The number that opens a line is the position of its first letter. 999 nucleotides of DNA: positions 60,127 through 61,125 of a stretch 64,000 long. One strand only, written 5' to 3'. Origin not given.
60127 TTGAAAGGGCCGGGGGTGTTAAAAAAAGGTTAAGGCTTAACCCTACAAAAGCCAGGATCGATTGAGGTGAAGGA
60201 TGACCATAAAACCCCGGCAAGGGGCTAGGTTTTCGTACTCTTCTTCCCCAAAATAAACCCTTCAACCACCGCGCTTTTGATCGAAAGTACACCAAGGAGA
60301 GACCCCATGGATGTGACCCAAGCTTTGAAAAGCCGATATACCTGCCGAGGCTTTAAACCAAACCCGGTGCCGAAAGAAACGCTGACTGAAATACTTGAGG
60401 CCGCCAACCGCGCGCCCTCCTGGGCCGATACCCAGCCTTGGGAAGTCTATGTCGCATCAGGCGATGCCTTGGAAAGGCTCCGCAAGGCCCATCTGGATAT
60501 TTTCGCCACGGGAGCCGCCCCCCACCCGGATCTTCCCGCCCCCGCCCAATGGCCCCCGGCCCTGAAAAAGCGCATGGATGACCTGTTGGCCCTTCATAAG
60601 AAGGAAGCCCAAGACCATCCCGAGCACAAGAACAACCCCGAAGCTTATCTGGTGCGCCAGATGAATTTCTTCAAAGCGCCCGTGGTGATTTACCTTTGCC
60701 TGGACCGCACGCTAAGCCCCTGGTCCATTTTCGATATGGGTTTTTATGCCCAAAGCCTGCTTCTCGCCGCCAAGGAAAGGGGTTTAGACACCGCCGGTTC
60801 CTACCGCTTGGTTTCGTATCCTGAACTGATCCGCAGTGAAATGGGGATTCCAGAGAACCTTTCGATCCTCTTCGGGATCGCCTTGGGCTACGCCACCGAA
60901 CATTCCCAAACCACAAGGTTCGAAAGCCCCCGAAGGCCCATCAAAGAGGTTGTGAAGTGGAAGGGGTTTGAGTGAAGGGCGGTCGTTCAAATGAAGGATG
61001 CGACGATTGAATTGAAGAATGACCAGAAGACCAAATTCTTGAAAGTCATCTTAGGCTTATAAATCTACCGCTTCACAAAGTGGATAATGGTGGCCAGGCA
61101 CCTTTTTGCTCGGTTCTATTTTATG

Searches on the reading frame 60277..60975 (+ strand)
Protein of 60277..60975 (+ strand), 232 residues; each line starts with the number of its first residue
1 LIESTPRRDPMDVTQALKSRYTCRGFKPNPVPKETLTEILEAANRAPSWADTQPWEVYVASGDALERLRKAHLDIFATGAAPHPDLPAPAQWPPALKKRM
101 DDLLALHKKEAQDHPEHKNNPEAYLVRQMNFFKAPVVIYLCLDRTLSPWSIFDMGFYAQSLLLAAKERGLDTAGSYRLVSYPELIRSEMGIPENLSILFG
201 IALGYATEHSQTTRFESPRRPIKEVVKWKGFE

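Call 39: search_protein_families(library=pfam, proteins=[window:60277-60975:+], max_evalue=0.0001)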
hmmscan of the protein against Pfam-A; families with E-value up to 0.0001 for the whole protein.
window:60277-60975:+ (232 aa): 2 families
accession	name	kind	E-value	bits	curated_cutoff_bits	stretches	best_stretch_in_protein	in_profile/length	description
PF00881.29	Nitroreductase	-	1.7e-28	100.4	23.5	1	17-205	1-167/167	Nitroreductase family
PF14512.11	TM1586_NiRdase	-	1.4e-09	38.3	27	1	120-230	52-153/215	Putative TM nitroreductase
